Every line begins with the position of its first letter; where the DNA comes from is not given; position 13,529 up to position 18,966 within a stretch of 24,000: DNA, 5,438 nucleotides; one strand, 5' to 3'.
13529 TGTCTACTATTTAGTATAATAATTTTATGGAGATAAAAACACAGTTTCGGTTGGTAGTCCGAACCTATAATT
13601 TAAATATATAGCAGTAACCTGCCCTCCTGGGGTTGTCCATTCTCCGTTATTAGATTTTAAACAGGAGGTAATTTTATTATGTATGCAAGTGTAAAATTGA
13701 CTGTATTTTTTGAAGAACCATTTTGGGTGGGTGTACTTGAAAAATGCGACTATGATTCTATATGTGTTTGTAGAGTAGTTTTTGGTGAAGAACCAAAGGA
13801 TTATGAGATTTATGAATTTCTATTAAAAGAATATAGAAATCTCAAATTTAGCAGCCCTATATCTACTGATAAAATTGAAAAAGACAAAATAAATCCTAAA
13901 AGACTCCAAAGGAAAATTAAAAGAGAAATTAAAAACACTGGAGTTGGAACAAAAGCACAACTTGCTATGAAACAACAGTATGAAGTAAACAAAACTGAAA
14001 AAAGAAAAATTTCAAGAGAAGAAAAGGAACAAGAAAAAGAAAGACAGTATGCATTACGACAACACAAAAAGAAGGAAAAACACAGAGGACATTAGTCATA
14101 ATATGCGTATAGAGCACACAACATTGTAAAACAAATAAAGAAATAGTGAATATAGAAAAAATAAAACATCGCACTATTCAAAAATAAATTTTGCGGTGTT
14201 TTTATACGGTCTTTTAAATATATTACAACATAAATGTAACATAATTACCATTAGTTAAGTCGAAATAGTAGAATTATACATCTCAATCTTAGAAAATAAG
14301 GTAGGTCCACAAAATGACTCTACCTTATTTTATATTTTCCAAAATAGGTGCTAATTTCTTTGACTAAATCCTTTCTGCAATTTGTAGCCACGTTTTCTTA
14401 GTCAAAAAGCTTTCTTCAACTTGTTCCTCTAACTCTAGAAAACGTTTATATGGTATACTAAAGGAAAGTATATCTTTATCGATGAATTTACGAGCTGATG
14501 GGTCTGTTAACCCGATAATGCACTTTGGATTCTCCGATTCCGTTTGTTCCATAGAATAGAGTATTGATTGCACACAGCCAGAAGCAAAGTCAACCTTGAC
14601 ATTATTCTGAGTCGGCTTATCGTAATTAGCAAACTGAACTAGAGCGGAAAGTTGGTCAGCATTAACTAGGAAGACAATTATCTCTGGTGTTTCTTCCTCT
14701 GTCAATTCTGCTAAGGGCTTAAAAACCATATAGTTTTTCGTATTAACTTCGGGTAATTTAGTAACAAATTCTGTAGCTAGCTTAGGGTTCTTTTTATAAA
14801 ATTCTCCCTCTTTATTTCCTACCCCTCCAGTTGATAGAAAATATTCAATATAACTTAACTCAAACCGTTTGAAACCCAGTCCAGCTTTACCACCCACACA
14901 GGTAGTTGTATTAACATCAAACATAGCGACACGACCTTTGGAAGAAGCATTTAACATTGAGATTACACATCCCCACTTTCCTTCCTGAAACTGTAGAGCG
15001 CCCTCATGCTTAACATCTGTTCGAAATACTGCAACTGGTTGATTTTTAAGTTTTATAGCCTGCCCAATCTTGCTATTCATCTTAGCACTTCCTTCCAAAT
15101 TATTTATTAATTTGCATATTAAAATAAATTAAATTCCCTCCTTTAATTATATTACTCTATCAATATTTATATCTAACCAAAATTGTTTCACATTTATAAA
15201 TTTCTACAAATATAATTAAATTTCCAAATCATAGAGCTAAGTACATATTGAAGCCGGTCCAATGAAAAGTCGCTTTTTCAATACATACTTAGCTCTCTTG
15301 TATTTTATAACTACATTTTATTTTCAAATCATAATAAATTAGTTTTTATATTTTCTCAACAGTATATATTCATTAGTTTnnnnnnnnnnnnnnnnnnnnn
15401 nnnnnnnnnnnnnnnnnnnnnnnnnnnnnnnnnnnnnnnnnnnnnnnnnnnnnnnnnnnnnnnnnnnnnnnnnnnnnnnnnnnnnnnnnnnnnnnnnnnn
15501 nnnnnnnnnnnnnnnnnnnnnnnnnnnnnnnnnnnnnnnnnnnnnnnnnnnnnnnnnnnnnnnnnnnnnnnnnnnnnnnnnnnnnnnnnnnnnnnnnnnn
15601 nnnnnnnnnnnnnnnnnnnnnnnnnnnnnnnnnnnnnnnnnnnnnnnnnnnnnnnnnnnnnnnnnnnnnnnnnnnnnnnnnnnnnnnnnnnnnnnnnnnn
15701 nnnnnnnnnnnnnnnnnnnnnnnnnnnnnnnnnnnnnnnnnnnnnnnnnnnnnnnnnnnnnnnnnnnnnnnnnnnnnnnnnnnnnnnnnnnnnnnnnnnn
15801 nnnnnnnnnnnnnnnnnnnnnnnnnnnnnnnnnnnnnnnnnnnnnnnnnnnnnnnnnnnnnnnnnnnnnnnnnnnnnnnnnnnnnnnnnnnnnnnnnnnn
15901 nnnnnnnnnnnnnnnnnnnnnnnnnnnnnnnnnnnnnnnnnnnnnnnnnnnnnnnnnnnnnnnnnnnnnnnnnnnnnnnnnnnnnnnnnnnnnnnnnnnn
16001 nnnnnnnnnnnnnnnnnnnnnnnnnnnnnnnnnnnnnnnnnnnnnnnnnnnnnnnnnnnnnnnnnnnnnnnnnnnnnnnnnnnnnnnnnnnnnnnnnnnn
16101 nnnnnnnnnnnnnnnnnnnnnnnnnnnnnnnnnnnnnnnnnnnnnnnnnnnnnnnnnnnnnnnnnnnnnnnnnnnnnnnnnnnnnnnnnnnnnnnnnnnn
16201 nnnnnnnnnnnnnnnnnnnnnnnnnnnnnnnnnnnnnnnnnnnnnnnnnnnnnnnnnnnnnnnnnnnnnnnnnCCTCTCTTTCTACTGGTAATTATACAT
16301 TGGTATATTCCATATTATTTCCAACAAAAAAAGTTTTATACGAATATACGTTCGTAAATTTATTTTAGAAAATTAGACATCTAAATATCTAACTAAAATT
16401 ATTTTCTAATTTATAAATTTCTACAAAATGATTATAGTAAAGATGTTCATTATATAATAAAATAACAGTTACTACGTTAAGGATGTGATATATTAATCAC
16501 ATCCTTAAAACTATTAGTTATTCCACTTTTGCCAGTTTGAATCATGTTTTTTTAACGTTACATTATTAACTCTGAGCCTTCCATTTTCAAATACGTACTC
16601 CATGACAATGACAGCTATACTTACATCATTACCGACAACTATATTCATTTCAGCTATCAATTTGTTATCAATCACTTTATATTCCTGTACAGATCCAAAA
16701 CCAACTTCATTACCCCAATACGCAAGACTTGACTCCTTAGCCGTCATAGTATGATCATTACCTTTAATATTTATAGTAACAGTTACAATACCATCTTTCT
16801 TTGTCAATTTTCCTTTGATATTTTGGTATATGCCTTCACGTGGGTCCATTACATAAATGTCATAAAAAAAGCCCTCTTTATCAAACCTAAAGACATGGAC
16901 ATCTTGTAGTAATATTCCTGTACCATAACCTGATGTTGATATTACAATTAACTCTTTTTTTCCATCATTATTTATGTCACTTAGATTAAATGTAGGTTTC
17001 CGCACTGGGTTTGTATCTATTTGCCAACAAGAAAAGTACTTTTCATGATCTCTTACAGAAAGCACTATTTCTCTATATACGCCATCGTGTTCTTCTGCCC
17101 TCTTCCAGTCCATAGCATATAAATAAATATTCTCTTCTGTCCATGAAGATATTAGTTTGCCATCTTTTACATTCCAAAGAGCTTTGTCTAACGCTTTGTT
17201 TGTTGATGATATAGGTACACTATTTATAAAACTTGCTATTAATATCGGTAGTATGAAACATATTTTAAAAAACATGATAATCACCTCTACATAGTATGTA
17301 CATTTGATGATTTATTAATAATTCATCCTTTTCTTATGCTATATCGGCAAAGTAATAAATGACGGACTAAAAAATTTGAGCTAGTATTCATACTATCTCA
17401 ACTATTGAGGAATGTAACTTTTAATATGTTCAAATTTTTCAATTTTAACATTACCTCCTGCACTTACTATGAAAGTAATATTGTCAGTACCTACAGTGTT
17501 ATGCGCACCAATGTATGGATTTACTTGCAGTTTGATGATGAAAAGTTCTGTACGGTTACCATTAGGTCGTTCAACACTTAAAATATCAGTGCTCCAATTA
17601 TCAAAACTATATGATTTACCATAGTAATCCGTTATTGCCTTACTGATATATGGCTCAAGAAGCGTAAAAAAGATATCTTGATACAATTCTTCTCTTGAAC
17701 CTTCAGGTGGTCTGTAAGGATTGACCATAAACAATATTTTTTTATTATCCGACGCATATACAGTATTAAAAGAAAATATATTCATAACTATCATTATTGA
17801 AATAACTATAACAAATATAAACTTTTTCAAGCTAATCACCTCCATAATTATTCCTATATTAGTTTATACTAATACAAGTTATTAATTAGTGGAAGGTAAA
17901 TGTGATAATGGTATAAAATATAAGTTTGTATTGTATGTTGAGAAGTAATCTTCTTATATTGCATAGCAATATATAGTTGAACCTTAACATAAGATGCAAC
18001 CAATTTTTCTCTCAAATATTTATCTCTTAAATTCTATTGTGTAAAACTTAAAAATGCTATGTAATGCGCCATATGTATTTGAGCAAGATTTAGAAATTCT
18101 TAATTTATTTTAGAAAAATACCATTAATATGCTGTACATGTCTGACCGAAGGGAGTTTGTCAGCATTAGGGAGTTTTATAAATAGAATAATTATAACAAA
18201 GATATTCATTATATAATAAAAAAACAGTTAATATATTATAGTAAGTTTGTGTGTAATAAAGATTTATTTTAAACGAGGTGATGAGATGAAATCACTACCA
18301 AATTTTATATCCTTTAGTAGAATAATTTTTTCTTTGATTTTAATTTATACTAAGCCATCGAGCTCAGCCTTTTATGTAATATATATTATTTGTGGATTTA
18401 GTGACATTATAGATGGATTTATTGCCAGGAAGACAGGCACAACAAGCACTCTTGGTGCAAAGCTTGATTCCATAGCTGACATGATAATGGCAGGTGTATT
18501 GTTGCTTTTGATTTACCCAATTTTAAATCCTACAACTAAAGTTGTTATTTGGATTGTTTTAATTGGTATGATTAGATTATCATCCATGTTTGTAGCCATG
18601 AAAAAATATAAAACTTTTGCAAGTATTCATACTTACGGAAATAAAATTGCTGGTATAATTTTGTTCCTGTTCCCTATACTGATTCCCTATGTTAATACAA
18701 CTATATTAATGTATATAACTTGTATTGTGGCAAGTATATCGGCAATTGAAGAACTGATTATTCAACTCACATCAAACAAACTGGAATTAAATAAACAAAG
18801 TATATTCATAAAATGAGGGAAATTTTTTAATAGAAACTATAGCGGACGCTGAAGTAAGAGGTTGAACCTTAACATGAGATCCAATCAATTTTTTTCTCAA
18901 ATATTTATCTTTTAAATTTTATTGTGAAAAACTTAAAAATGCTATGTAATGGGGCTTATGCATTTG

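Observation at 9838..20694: Accessory island of small gene cassettes whose junctions all carry the same co-oriented, shuffled set of repeat modules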

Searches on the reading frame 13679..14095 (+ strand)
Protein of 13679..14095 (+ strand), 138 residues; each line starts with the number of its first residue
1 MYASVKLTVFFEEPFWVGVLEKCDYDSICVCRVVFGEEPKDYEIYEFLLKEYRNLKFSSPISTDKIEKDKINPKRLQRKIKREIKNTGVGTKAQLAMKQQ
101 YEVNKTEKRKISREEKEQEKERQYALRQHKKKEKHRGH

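Call 5: search_protein_families(library=pfam, proteins=[window:13679-14095:+])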
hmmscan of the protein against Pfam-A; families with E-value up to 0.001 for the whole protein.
window:13679-14095:+ (138 aa): 1 family
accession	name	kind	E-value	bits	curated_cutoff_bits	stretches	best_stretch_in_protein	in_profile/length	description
PF11208.13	DUF2992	-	3.6e-52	176.5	23.8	1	7-138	1-132/132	Protein of unknown function (DUF2992)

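Call 7: search_protein_families(library=ncbifam, proteins=[window:13679-14095:+], max_evalue=0.01)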
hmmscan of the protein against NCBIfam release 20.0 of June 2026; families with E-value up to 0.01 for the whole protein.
window:13679-14095:+ (138 aa): 0 families

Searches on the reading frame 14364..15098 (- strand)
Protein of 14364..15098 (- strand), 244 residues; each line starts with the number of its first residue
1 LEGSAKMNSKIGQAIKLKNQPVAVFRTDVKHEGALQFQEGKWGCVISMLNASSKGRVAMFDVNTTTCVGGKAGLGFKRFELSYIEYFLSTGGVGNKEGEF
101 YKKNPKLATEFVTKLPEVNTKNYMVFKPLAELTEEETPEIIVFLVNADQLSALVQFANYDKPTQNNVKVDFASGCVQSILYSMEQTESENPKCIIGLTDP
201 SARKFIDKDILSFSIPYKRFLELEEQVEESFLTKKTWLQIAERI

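Call 5: search_protein_families(library=pfam, proteins=[window:14364-15098:-])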
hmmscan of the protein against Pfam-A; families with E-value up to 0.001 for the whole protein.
window:14364-15098:- (244 aa): 1 family
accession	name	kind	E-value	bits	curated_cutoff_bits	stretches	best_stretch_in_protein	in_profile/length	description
PF02596.20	DUF169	-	1.3e-45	156.3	27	1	11-225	2-208/209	Uncharacterised ArCR, COG2043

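Call 7: search_protein_families(library=ncbifam, proteins=[window:14364-15098:-], max_evalue=0.01)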
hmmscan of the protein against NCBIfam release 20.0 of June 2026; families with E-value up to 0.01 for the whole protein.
window:14364-15098:- (244 aa): 0 families

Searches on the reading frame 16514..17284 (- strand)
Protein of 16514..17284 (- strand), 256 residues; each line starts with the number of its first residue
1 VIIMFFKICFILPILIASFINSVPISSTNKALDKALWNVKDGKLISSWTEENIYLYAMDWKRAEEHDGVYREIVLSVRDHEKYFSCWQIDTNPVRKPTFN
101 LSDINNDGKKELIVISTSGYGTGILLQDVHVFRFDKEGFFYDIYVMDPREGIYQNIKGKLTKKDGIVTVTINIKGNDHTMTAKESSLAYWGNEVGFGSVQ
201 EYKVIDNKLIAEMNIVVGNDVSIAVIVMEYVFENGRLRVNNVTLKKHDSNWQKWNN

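Call 5: search_protein_families(library=pfam, proteins=[window:16514-17284:-])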
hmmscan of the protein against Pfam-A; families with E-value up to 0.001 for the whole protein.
window:16514-17284:- (256 aa): 1 family
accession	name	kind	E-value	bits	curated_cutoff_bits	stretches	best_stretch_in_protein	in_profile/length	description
PF16743.10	PliI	-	0.00022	21.3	27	0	100-138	63-99/123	Periplasmic lysozyme inhibitor of I-type lysozyme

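Call 7: search_protein_families(library=ncbifam, proteins=[window:16514-17284:-], max_evalue=0.01)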
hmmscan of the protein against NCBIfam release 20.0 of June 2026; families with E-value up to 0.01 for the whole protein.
window:16514-17284:- (256 aa): 1 family
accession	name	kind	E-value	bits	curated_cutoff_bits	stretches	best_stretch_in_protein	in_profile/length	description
NF047539.1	XAC2610_fam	domain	0.00045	20.7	35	0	100-134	2-35/89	XAC2610-related protein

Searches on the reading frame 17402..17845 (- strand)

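Call 5: search_protein_families(library=pfam, proteins=[window:17402-17845:-])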
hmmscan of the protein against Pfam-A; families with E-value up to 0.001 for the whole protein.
window:17402-17845:- (147 aa): 1 family
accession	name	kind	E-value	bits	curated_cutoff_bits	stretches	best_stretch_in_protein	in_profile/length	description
PF13027.11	DUF3888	-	3.7e-25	88.6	22.2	1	55-142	1-87/87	Protein of unknown function (DUF3888)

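Call 7: search_protein_families(library=ncbifam, proteins=[window:17402-17845:-], max_evalue=0.01)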
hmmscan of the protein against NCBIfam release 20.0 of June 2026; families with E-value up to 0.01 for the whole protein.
window:17402-17845:- (147 aa): 0 families

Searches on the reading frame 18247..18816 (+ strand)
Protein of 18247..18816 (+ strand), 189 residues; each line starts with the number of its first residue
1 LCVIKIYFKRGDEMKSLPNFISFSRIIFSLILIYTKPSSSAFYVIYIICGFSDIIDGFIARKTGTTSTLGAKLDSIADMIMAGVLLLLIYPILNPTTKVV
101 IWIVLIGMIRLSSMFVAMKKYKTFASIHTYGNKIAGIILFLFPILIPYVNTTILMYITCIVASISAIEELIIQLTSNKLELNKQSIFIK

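Call 5: search_protein_families(library=pfam, proteins=[window:18247-18816:+])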
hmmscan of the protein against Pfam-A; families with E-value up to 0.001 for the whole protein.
window:18247-18816:+ (189 aa): 1 family
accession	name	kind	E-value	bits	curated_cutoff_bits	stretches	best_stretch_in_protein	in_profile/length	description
PF01066.26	CDP-OH_P_transf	-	4.1e-19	69.9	22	1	16-162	2-150/152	CDP-alcohol phosphatidyltransferase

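Call 7: search_protein_families(library=ncbifam, proteins=[window:18247-18816:+], max_evalue=0.01)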
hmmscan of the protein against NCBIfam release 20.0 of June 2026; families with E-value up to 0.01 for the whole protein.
window:18247-18816:+ (189 aa): 8 families
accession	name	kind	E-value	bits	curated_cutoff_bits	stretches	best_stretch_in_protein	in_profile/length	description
TIGR00473.1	pssA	equivalog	6.2e-14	52.4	107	1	39-163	21-143/153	CDP-diacylglycerol--serine O-phosphatidyltransferase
NF053678.1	ClpnSynClsA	equivalog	1.3e-11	45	240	1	16-159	4-150/180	cardiolipin synthase ClsA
TIGR00560.1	pgsA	equivalog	6.8e-11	43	109.1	1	16-172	2-175/183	CDP-diacylglycerol--glycerol-3-phosphate 3-phosphatidyltransferase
NF040950.1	archin_ph_syn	equivalog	3.1e-09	37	180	1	15-169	23-183/191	archaetidylinositol phosphate synthase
NF045883.1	PIPSynth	equivalog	1.2e-06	28.4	170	1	43-106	54-119/197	phosphatidylinositol phosphate synthase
NF008090.0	PRK10832.1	equivalog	3.3e-06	27.3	304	1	22-90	18-83/182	CDP-diacylglycerol--glycerol-3-phosphate 3-phosphatidyltransferase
NF041135.1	IPPtranDIPPsyn_Thcocales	equivalog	2.8e-05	23.3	580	1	21-123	258-358/419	bifunctional L-myo-inositol-1-phosphate cytidylyltransferase/CDP-L-myo-inositol myo-inositolphosphotransferase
NF038086.1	anchor_synt_A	exception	3.2e-05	23.8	200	1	48-119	41-113/222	protein sorting system archaetidylserine synthase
